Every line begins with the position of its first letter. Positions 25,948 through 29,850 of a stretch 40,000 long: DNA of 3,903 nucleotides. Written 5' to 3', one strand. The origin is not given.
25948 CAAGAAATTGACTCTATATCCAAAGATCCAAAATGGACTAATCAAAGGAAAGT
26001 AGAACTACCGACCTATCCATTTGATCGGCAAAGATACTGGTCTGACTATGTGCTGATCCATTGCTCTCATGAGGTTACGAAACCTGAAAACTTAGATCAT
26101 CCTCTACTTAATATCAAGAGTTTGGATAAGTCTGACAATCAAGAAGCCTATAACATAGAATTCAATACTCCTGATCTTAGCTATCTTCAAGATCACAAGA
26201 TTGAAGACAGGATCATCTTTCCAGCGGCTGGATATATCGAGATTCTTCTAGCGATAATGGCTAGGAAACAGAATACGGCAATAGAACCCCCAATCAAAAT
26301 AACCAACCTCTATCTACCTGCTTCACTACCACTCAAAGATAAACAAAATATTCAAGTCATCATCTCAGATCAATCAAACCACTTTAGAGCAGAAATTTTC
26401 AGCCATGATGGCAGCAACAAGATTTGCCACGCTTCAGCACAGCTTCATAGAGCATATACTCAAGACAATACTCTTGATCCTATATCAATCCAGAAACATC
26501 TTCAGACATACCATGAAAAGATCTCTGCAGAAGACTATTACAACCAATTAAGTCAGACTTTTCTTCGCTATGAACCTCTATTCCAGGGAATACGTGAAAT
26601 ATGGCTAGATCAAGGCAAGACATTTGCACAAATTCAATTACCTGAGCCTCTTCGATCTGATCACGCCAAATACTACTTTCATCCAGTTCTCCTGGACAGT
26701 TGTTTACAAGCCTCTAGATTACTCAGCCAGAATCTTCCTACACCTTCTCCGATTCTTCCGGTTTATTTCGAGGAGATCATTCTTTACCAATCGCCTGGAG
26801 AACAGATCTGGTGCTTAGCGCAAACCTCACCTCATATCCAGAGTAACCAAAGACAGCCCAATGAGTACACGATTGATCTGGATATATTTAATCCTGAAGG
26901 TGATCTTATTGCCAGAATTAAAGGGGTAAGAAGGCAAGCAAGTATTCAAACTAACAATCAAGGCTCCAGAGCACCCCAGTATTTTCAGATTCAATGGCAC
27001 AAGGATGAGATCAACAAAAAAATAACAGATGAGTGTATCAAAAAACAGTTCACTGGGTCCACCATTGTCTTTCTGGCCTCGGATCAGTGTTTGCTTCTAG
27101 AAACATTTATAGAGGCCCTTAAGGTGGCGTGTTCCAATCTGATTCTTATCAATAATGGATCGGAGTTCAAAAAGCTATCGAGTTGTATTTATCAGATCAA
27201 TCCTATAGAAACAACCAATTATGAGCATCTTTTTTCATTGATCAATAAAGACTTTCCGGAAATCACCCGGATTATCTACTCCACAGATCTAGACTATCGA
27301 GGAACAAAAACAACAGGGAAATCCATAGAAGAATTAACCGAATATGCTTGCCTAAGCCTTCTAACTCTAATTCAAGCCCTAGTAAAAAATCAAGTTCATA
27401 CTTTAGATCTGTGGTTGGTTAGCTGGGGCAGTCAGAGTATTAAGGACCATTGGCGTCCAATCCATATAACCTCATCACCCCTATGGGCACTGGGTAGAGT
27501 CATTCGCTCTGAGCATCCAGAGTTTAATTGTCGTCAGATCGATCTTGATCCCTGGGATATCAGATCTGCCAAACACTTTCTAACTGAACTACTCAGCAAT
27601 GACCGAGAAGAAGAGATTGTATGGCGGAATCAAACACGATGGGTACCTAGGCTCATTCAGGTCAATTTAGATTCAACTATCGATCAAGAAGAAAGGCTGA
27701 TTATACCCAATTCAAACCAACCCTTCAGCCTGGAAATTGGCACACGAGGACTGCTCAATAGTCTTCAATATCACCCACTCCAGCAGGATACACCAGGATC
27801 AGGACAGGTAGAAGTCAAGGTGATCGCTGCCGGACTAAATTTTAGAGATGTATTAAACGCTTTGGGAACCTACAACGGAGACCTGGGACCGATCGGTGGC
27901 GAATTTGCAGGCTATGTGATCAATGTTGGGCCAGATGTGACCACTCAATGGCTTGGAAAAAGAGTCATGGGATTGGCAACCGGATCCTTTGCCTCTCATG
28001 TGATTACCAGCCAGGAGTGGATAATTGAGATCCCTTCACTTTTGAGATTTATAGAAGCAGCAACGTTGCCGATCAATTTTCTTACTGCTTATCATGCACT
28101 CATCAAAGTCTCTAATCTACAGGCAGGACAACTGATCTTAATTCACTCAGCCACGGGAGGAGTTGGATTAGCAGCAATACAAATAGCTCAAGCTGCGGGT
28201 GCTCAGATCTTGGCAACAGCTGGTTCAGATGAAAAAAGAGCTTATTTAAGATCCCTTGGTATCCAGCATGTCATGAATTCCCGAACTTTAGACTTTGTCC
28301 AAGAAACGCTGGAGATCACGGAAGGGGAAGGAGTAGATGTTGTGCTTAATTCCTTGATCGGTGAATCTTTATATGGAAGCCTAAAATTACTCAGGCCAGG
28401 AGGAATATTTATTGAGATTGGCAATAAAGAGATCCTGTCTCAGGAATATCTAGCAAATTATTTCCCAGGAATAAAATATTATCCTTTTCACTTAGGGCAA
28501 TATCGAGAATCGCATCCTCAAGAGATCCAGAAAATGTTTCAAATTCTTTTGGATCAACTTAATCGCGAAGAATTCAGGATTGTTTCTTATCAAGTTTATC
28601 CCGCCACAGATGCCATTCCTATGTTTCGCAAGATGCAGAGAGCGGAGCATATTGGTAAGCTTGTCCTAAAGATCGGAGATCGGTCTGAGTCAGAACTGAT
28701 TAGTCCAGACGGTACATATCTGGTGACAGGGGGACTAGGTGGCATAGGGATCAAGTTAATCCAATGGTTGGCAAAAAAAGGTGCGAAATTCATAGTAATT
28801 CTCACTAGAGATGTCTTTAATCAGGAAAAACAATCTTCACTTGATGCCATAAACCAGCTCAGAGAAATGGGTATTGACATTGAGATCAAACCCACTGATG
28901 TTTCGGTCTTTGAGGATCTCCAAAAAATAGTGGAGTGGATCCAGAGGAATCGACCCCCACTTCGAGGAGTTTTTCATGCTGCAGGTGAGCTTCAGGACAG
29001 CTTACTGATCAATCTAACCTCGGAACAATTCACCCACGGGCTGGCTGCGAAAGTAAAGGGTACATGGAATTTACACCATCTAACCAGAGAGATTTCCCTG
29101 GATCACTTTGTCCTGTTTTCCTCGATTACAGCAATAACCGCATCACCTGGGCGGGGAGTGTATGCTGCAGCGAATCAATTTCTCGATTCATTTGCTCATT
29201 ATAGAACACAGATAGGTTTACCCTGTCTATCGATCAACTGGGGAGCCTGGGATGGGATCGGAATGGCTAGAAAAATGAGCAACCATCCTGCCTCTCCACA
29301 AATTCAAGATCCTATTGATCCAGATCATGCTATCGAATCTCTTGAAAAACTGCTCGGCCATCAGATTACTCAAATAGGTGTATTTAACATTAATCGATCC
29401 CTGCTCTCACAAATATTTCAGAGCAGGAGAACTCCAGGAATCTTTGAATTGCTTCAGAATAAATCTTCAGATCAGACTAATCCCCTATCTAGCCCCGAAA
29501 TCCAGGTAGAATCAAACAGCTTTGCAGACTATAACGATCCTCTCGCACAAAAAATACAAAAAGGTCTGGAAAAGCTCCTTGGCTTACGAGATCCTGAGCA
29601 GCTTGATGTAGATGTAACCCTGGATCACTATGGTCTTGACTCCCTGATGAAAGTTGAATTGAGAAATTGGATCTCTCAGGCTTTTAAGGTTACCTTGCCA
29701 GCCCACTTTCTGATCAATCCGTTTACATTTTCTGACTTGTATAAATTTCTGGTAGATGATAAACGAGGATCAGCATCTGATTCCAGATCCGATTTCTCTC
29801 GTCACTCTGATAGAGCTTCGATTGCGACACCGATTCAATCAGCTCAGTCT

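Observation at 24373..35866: AT-less, fully reducing single-module PKS fused to BioF inside a bioD-bioA-bioB locus: candidate undescribed route to the pimeloyl moiety of biotin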

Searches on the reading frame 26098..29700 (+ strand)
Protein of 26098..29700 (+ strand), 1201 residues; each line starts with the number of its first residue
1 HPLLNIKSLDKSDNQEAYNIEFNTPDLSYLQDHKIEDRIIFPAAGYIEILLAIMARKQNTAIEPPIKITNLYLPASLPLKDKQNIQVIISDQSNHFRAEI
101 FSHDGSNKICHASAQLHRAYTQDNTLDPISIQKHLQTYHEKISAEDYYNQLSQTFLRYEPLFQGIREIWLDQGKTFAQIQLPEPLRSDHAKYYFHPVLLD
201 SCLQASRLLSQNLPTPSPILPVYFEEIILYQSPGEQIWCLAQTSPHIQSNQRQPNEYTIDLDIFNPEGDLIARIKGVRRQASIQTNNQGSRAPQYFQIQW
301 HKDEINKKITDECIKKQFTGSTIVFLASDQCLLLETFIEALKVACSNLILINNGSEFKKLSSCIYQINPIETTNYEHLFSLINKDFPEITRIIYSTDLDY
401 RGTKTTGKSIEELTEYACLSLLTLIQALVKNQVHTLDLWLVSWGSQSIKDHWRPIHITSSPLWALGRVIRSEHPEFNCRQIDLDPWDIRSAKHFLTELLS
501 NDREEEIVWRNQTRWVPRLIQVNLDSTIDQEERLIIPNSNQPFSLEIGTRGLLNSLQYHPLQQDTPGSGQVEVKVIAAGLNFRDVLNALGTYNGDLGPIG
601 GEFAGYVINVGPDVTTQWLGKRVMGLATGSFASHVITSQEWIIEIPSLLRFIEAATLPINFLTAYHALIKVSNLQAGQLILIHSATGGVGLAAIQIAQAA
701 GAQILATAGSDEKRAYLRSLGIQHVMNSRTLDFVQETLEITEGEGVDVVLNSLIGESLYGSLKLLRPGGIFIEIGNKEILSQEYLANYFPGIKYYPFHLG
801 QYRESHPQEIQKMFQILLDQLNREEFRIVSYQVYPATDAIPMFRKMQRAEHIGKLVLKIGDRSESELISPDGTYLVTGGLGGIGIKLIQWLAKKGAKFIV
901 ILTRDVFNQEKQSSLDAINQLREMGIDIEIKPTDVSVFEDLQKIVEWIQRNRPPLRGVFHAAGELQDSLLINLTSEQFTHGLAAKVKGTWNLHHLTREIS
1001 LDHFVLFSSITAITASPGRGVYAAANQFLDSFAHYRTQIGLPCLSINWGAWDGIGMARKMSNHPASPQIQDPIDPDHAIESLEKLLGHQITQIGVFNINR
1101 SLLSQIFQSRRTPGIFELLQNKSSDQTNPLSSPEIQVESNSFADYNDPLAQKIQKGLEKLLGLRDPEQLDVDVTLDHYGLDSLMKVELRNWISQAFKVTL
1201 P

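Call 55: search_solved_structures(query=window:26098-29700:+, max_evalue=1e-40)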
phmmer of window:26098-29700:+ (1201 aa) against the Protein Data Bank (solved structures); distinct sequences matched with E-value up to 1e-40: 24.
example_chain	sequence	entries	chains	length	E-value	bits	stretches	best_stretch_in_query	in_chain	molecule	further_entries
5bp4_A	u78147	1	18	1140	9.9e-121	407.9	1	438-1091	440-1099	Mycocerosic acid synthase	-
9d2z_A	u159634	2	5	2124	1.6e-114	387.3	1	1-1193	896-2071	Mycocerosic acid synthase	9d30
9d2y_A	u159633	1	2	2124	1.6e-114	387.3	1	1-1193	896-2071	Multifunctional mycocerosic acid synthase membrane-associated MAS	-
8g7w_A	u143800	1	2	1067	6.1e-93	315.8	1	421-1053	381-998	Type I PKS module 4, module 5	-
3slk_A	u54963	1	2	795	1.1e-91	311.6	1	422-1061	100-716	Polyketide synthase extender module 2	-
2vz8_A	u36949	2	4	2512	6.6e-76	259.4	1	546-1057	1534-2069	FATTY ACID SYNTHASE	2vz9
5dp1_A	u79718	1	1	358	7.6e-75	255.9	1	538-858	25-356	CurK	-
8eyi_E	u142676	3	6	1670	1.4e-74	255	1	562-1057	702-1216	Fatty acid synthase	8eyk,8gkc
9b80_A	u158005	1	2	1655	2e-74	254.5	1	562-1057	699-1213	Fatty acid synthase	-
8vf7_A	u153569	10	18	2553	6.7e-74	252.8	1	562-1057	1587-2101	Fatty acid synthase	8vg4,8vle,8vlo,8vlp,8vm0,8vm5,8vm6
8vf7_B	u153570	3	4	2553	2.7e-73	250.8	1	562-1057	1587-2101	Fatty acid synthase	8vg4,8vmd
5dov_A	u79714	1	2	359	3.6e-64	220.5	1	539-857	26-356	JamJ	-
5doz_A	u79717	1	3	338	3.7e-64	220.5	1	539-857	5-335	JamJ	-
5dp2_A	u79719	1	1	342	1.1e-60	209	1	536-857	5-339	CurF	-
6fn6_A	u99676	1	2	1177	4e-60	207.1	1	574-1057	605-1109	Fatty acid synthase 1, isoform A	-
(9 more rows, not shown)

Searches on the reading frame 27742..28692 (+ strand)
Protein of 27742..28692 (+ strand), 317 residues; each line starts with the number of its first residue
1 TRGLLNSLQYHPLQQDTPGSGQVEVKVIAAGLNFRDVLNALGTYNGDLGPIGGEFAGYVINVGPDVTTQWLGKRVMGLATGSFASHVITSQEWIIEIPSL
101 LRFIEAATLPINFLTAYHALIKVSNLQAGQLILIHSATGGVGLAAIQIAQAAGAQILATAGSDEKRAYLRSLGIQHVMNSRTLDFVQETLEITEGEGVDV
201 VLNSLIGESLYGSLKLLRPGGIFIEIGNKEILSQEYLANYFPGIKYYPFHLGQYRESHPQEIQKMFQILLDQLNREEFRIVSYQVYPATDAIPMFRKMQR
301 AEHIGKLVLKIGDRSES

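Call 77: search_solved_structures(query=window:27742-28692:+, max_evalue=1e-30, show_alignments=5)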
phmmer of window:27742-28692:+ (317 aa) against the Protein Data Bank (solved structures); distinct sequences matched with E-value up to 1e-30: 23.
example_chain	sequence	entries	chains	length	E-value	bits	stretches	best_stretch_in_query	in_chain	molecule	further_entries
5dp1_A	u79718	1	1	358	1.3e-73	251.3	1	3-310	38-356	CurK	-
5doz_A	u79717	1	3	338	1.7e-62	214.8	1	3-309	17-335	JamJ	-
5dov_A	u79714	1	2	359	2.1e-62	214.5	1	3-309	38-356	JamJ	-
5dp2_A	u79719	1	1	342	1.7e-59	205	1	3-309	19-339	CurF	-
5bp4_A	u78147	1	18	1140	2.3e-58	201.3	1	3-316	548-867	Mycocerosic acid synthase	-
3slk_A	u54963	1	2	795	2.8e-58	201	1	16-310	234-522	Polyketide synthase extender module 2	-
9d2y_A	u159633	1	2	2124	1.7e-50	175.4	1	4-311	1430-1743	Multifunctional mycocerosic acid synthase membrane-associated MAS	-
9d2z_A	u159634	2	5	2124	1.7e-50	175.4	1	4-311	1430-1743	Mycocerosic acid synthase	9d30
8g7w_A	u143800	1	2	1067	2.6e-50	174.9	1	19-310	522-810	Type I PKS module 4, module 5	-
4oki_A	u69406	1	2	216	8.9e-42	146.8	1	92-235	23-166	Phthiocerol synthesis polyketide synthase type I PpsC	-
1pqw_A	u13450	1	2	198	1.1e-41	146.5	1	93-235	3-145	polyketide synthase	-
2vz8_A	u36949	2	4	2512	2.5e-39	138.8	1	2-314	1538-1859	FATTY ACID SYNTHASE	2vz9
4w82_A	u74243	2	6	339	3.9e-39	138.2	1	14-311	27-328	Fatty acid synthase | Enoyl-[acyl-carrier-protein] reductase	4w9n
9b80_A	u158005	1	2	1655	1.1e-37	133.4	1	15-311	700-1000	Fatty acid synthase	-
8eyi_E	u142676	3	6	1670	1.1e-37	133.3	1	15-311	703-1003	Fatty acid synthase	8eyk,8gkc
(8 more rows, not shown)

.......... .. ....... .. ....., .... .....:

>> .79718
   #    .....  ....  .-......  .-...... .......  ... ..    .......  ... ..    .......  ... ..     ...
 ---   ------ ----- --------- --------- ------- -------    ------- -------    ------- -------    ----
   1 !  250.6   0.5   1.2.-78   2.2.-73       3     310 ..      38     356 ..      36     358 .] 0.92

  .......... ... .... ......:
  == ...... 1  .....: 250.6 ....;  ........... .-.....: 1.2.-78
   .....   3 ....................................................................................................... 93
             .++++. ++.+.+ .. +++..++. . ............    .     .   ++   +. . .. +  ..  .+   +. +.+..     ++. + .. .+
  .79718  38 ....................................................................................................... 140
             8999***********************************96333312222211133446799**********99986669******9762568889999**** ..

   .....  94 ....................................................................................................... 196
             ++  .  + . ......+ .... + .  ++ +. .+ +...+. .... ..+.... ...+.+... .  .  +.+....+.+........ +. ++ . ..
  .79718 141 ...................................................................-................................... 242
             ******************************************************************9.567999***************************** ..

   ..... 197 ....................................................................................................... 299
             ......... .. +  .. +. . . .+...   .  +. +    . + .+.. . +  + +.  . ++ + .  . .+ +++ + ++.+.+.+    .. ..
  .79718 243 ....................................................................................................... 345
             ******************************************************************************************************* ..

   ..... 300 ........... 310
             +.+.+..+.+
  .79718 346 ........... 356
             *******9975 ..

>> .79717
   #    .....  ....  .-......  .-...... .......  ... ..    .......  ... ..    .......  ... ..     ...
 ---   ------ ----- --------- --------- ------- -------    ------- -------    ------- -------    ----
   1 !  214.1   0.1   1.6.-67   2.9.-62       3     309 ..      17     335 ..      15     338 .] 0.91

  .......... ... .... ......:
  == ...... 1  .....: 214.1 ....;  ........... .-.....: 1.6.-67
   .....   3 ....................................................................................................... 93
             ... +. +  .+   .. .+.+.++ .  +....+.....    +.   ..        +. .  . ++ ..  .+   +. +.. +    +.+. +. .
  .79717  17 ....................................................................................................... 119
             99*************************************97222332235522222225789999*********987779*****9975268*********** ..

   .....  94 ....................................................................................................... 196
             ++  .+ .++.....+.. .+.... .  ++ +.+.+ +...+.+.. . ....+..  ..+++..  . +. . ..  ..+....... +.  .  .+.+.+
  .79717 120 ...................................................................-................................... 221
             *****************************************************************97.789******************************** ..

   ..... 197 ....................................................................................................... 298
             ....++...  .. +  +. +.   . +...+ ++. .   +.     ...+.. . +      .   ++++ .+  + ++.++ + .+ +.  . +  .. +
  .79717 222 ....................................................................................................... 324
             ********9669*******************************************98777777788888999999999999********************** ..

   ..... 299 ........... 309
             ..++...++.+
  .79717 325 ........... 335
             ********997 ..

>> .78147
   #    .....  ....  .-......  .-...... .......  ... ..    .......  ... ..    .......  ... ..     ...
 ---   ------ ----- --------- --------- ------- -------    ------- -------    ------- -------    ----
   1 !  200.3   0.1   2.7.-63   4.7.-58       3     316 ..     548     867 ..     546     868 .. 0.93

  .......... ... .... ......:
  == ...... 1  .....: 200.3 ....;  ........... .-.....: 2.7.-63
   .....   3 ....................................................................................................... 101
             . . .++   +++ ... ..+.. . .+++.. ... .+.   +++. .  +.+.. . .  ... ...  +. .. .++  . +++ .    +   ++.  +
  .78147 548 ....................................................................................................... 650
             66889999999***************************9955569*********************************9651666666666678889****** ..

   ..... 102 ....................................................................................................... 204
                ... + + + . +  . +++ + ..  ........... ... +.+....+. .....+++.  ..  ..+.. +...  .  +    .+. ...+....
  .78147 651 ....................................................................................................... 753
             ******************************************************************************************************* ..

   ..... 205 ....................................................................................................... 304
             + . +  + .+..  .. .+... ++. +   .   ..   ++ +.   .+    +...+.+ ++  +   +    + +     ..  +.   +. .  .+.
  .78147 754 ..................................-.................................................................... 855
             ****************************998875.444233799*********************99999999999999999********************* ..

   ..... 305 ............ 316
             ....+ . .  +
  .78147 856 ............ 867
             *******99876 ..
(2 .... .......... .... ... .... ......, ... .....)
